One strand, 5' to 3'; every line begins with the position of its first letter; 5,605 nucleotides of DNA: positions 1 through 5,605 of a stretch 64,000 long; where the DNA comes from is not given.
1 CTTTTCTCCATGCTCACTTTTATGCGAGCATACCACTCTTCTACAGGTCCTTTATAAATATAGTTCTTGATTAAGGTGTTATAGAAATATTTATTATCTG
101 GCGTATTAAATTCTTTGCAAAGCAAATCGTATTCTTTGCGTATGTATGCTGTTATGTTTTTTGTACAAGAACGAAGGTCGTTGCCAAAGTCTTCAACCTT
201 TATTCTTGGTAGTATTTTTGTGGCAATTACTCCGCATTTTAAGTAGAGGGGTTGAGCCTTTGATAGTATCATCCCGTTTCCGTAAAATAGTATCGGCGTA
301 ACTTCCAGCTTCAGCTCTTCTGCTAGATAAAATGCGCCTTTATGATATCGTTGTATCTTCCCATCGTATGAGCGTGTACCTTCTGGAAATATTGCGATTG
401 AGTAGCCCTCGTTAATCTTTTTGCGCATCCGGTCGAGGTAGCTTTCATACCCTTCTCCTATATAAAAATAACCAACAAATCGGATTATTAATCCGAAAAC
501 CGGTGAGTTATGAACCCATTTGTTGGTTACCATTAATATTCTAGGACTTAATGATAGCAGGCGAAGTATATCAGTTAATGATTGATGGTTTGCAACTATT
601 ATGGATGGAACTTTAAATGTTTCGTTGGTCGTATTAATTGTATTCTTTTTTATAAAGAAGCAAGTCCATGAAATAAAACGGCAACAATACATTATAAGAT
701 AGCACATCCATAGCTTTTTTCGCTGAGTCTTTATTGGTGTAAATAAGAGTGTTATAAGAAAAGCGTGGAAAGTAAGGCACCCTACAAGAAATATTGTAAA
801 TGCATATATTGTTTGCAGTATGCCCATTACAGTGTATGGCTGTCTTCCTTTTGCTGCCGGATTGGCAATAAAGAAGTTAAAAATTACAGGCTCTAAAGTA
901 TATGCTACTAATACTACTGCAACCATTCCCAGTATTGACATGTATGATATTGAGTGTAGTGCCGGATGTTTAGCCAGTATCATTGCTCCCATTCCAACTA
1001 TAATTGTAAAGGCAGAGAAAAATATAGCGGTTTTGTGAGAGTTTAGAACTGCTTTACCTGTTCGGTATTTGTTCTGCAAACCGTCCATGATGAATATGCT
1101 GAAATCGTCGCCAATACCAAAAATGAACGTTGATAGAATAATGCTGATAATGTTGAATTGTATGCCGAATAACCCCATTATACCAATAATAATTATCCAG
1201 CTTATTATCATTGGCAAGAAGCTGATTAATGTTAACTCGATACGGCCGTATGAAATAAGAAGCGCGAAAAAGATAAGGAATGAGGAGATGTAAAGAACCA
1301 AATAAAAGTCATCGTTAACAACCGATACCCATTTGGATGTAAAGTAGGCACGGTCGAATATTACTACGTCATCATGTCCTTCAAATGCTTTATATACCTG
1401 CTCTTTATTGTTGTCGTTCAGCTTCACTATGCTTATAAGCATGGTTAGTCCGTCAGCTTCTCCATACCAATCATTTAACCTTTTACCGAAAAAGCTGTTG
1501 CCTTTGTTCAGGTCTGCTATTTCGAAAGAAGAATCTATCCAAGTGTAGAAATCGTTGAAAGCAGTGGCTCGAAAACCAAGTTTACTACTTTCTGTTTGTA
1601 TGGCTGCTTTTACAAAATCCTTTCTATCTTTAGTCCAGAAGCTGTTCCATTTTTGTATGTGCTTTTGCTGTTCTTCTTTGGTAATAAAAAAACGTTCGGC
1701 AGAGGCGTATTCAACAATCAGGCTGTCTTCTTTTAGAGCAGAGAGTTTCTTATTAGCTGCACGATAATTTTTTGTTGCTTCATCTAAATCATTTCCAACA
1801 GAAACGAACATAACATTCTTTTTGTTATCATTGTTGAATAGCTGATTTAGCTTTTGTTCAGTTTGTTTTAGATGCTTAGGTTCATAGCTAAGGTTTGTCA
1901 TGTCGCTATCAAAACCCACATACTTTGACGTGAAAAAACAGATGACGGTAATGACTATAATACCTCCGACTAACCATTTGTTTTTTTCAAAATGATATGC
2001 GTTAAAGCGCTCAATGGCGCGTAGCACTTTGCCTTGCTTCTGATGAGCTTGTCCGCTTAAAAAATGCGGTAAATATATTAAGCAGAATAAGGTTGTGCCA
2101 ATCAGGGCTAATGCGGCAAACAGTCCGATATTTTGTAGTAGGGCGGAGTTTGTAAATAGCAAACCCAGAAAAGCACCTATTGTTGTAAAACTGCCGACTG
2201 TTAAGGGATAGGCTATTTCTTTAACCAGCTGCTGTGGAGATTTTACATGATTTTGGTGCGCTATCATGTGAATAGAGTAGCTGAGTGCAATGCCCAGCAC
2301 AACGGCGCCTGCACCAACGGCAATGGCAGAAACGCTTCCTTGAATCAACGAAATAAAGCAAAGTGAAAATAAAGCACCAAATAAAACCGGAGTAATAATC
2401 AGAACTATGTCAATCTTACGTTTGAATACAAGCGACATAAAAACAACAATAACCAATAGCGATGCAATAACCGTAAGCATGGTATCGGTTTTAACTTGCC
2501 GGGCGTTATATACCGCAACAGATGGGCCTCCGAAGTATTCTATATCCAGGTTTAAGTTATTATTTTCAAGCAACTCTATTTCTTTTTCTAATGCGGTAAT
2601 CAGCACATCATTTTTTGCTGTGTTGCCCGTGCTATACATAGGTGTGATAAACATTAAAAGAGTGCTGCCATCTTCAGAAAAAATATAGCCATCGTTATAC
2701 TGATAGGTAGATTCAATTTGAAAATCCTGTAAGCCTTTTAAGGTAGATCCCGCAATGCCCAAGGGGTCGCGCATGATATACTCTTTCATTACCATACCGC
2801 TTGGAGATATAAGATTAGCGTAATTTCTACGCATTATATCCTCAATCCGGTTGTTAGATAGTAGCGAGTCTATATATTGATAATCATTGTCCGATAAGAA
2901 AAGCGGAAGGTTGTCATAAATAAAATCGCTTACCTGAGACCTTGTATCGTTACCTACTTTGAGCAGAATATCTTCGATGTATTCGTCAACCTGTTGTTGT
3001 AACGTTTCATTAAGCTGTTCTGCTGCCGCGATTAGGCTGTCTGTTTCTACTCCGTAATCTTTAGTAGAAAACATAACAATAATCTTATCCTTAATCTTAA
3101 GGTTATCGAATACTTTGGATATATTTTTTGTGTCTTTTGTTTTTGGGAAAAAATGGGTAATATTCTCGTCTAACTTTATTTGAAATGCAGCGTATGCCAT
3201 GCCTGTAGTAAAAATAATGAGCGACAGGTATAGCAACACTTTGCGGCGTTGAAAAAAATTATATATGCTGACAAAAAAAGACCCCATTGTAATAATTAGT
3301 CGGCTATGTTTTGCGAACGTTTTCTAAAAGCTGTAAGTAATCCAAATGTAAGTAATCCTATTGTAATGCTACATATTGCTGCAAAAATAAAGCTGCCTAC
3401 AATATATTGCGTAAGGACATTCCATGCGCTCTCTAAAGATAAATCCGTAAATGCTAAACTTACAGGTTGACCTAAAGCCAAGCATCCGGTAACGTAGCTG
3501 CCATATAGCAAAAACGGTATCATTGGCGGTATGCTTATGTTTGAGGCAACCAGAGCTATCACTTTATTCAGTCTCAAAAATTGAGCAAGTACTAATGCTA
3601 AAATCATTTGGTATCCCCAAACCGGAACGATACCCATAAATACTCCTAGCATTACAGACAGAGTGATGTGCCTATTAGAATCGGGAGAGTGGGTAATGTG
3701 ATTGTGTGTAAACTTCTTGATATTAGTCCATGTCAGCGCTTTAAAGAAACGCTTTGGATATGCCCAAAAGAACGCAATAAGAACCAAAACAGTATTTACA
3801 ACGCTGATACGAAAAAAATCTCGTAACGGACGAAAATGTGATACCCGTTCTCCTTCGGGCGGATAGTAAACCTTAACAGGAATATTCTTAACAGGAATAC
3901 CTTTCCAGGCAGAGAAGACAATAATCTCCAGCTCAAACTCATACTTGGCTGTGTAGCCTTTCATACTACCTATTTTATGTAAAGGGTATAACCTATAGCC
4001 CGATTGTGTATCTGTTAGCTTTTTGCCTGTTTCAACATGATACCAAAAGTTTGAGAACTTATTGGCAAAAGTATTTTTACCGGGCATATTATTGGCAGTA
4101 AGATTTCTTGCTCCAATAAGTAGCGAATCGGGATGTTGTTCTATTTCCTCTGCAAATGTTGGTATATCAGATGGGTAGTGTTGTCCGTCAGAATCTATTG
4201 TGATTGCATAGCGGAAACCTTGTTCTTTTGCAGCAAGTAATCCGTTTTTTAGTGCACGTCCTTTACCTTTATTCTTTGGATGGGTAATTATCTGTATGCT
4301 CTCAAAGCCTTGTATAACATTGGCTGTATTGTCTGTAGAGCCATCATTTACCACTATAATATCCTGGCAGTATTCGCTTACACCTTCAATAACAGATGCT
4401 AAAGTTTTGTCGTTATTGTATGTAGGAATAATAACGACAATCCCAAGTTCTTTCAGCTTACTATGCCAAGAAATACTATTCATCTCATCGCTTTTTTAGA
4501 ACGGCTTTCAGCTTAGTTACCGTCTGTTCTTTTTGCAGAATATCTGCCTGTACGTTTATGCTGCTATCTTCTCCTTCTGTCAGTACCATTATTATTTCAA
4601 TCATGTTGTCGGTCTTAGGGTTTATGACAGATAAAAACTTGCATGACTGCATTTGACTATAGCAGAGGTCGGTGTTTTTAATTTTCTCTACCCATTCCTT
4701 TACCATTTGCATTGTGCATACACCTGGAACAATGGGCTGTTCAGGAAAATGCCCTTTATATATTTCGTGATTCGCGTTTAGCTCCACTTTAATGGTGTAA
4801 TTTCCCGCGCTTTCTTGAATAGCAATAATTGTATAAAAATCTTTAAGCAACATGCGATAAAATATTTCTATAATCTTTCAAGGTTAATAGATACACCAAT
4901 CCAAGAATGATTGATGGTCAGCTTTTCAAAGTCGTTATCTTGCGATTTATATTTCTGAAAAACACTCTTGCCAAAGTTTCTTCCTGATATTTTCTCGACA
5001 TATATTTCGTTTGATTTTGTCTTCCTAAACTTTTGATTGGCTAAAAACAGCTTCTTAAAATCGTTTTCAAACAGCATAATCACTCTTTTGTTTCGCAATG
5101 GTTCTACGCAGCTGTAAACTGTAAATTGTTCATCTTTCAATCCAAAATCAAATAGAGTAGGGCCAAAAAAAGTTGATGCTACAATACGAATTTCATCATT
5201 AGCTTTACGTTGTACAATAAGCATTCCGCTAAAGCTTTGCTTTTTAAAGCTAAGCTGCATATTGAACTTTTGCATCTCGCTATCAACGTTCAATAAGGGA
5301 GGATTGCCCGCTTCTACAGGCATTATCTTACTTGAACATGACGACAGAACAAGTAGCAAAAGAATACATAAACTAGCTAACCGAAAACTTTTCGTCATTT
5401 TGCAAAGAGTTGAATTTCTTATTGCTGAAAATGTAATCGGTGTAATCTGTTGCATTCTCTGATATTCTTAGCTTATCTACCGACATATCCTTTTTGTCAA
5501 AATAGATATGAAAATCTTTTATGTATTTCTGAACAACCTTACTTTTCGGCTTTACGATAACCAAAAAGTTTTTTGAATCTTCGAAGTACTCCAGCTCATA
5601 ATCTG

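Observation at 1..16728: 17-gene aryl-polyene/flexirubin-type operon lacking several expected parts in the visible stretch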

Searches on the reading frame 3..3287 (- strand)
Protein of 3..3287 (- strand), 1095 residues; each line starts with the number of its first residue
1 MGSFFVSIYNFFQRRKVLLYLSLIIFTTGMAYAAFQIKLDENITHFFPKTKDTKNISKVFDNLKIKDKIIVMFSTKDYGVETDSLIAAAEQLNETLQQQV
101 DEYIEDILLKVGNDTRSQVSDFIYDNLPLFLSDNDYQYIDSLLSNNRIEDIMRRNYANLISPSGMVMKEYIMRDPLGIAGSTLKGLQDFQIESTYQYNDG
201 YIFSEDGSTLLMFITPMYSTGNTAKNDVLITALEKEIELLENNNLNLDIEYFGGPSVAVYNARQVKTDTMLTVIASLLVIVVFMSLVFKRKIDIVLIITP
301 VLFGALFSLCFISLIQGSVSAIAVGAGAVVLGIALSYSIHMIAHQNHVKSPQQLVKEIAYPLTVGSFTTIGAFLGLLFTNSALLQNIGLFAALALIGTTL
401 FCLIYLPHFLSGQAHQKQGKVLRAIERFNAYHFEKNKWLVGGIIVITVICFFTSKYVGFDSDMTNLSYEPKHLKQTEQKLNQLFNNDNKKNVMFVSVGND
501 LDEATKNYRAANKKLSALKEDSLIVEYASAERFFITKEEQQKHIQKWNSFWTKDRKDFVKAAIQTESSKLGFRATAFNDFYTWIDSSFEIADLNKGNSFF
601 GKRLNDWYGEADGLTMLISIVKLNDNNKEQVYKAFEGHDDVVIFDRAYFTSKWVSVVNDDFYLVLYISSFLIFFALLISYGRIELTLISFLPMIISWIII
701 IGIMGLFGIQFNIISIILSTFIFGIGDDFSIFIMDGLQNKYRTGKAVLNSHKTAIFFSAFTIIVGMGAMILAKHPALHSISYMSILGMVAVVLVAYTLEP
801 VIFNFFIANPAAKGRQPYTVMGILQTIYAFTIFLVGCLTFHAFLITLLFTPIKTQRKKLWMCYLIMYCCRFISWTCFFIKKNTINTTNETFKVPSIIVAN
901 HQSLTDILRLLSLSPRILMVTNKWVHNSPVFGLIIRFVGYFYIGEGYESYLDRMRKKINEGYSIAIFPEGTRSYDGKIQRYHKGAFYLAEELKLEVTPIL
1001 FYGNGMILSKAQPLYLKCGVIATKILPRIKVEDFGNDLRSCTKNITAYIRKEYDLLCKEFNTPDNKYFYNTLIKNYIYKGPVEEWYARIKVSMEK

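Call 5: search_protein_families(library=pfam, proteins=[window:3-3287:-], max_evalue=0.01)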
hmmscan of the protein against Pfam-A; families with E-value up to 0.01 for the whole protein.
window:3-3287:- (1095 aa): 2 families
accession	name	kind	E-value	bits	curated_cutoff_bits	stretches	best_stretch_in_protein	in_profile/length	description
PF01553.26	Acyltransferase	-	1.5e-17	64.1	23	1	891-1000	10-130/132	Acyltransferase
PF03176.21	MMPL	-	2.4e-16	60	20.5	2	658-803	142-299/333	MMPL family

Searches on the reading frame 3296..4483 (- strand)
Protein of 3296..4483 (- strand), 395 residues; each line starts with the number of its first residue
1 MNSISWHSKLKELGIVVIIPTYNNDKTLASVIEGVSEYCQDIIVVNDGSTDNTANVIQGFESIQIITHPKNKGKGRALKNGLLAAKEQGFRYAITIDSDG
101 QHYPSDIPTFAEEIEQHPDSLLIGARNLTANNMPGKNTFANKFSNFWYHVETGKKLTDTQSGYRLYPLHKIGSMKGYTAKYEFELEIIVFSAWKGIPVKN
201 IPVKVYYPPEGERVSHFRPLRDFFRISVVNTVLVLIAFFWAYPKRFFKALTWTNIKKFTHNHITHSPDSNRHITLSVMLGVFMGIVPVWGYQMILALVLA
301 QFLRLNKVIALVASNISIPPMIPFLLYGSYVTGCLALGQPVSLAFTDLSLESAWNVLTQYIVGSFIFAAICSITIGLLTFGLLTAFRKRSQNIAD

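Call 5: search_protein_families(library=pfam, proteins=[window:3296-4483:-], max_evalue=0.01)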
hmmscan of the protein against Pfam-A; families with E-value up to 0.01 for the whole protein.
window:3296-4483:- (395 aa): 4 families
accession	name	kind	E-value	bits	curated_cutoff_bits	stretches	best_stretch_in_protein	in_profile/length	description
PF00535.33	Glycos_transf_2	-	1.8e-25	90.3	23.3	1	17-128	2-117/168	Glycosyl transferase family 2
PF09835.14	DUF2062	-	2.2e-22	80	27.4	1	262-390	10-145/147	Uncharacterized protein conserved in bacteria (DUF2062)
PF13641.12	Glyco_tranf_2_3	-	0.00032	21.2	27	1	15-99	3-96/230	Glycosyltransferase like family 2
PF13704.12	Glyco_tranf_2_4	-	0.00086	20.2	27.5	1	27-99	6-81/98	Glycosyl transferase family 2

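Call 15: search_protein_families(library=ncbifam, proteins=[window:3296-4483:-], max_evalue=0.001)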
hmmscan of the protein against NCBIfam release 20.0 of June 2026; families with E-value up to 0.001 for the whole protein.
window:3296-4483:- (395 aa): 19 families
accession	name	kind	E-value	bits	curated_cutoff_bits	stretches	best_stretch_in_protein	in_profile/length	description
TIGR04182.1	glyco_TIGR04182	equivalog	1.6e-24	86.8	325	1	15-228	2-212/293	S-layer glycoprotein N-glycosyltransferase AglJ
NF058614.1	PPMAGASynPpgS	equivalog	1.5e-20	73.6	370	1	16-206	3-197/226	polyprenyl-phospho-N-acetylgalactosaminyl synthase PpgS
NF041391.1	DPhHxTase_Halo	equivalog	1.4e-13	50.3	375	1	21-204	3-182/213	dolichyl-phosphate hexose transferase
TIGR03937.1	PgaC_IcaA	equivalog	2.6e-12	46.4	422.3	1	14-100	46-136/407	poly-beta-1,6-N-acetyl-D-glucosamine synthase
TIGR03546.1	TIGR03546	subfamily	1.8e-10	40.9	79.45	1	264-392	10-141/154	TIGR03546 family protein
TIGR03111.1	glyc2_xrt_Gpos1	hypoth_equivalog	3.3e-09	36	363.95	1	15-124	51-166/439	TIGR03111 family XrtG-associated glycosyltransferase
NF007986.1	PRK10714.1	equivalog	6.2e-09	35.3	529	1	15-175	8-173/316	undecaprenyl-phosphate 4-deoxy-4-formamido-L-arabinose transferase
NF007482.0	PRK10073.1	equivalog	2e-08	33.6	423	1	15-105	8-101/334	glycosyltransferase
NF047382.1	T4SS_eff_BspA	equivalog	2.2e-08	34.1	300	1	259-390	32-172/179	type IV secretion system effector BspA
TIGR04283.1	glyco_like_mftF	equivalog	2.4e-08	33.8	182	1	16-88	2-74/221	TIGR04283 family arsenosugar biosynthesis glycosyltransferase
NF047588.1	GlcsyltransPgfSStrep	equivalog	2.7e-08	33.4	500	1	17-176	5-169/308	glycosyltransferase PgfS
NF041875.1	EPS_EpsD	equivalog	3.5e-08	33.2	370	1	17-125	3-115/325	exopolysaccharide biosynthesis glycosyltransferase EpsD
TIGR03965.1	mycofact_glyco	equivalog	7.7e-07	28.3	280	1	15-88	76-156/467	mycofactocin biosynthesis glycosyltransferase MftF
NF010496.0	PRK13915.1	equivalog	1.9e-06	27.2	262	1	11-87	29-117/307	glucosyl-3-phosphoglycerate synthase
NF047683.1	TeichurnBiosyTuaG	equivalog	3.4e-06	26.9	400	1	15-104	8-101/252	teichuronic acid biosynthesis protein TuaG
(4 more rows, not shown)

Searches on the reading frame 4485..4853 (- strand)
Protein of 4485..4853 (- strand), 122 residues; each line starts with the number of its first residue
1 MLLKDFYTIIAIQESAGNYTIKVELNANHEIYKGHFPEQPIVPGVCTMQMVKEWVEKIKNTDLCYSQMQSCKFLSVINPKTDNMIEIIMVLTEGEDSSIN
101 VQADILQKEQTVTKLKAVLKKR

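Call 5: search_protein_families(library=pfam, proteins=[window:4485-4853:-], max_evalue=0.01)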
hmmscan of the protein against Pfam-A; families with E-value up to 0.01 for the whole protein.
window:4485-4853:- (122 aa): 3 families
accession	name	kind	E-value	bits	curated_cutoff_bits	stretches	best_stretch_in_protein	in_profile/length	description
PF07977.19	FabA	-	5.2e-06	26.6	23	1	17-114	25-136/138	FabA-like domain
PF22818.2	ApeI-like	-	9.8e-06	26.3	28.5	1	19-83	16-80/119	ApeI dehydratase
PF18228.7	CdiI_N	-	0.0044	17.3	25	1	51-112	12-70/108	CdiI N-terminal domain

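Call 15: search_protein_families(library=ncbifam, proteins=[window:4485-4853:-], max_evalue=0.001)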
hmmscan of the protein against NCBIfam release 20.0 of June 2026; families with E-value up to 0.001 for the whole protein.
window:4485-4853:- (122 aa): 3 families
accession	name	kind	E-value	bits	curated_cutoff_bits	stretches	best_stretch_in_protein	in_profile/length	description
TIGR01750.1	fabZ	equivalog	7.7e-07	29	155.15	1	10-115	23-137/141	3-hydroxyacyl-ACP dehydratase FabZ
NF000582.1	PRK00006.1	equivalog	1.1e-06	28.6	113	1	11-113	23-131/137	3-hydroxyacyl-ACP dehydratase FabZ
NF009667.0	PRK13188.1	equivalog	3.6e-05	22.6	465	1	24-113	355-451/464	bifunctional UDP-3-O-[3-hydroxymyristoyl] N-acetylglucosamine deacetylase/3-hydroxyacyl-ACP dehydratase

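Call 77: search_solved_structures(query=window:4485-4853:-, max_evalue=1)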
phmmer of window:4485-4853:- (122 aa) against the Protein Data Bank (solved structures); distinct sequences matched with E-value up to 1: 24.
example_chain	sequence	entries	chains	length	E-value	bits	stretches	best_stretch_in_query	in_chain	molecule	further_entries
6qsr_A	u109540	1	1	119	0.00012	25.4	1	20-85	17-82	AMP-dependent synthetase and ligase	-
3esi_A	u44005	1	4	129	0.0057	19.9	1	26-107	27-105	uncharacterized protein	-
6ihc_A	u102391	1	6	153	0.012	18.9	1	24-50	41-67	3-hydroxyacyl-[acyl-carrier-protein] dehydratase FabZ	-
3b7j_A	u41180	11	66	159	0.013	18.8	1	24-50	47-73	(3R)-hydroxymyristoyl-acyl carrier protein dehydratase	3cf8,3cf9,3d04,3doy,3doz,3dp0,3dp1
1u1z_A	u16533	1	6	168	0.013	18.7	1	25-51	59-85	(3R)-hydroxymyristoyl-[acyl carrier protein] dehydratase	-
2glv_A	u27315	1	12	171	0.015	18.6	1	24-49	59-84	(3R)-hydroxymyristoyl-acyl carrier protein dehydratase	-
2gll_A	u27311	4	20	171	0.015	18.6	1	24-49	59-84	(3R)-hydroxymyristoyl-acyl carrier protein dehydratase | 3-hydroxyacyl-[acyl-carrier-protein] dehydratase FabZ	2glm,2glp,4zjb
5buy_A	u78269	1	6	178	0.026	17.8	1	24-51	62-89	3-hydroxyacyl-[acyl-carrier-protein] dehydratase FabZ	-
6n3p_A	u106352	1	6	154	0.034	17.4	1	24-51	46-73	3-hydroxyacyl-[acyl-carrier-protein] dehydratase FabZ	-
4h4g_A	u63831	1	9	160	0.035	17.4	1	24-51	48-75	(3R)-hydroxymyristoyl-[acyl-carrier-protein] dehydratase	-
4h0n_A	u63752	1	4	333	0.058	16.7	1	21-94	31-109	DNMT2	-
5bux_A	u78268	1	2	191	0.063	16.6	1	25-51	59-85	3-hydroxyacyl-[acyl-carrier-protein] dehydratase FabZ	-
5buw_A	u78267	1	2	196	0.066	16.5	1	25-51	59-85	3-hydroxyacyl-[acyl-carrier-protein] dehydratase FabZ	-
8ayd_AA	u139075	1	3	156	0.091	16.1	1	19-51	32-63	3-hydroxyacyl-[acyl-carrier-protein] dehydratase FabZ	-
2okh_A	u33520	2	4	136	0.093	16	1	24-52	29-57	Beta-hydroxyacyl-ACP dehydratase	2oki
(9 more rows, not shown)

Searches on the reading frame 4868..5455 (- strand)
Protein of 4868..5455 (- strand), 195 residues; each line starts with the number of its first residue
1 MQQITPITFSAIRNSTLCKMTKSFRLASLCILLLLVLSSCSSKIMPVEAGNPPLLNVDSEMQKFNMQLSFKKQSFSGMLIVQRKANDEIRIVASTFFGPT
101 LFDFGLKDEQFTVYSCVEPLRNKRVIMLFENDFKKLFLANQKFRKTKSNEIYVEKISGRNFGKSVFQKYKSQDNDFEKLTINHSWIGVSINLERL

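Call 5: search_protein_families(library=pfam, proteins=[window:4868-5455:-], max_evalue=0.01)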
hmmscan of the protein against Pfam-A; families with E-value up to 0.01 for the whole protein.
window:4868-5455:- (195 aa): 0 families

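Call 15: search_protein_families(library=ncbifam, proteins=[window:4868-5455:-], max_evalue=0.001)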
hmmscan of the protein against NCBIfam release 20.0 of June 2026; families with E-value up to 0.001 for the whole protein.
window:4868-5455:- (195 aa): 1 family
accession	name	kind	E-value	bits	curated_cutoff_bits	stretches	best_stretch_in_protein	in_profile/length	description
NF053540.1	LolB2_flexi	equivalog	8.9e-18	64.8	60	1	34-150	9-134/203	flexirubin biosynthesis protein LolB2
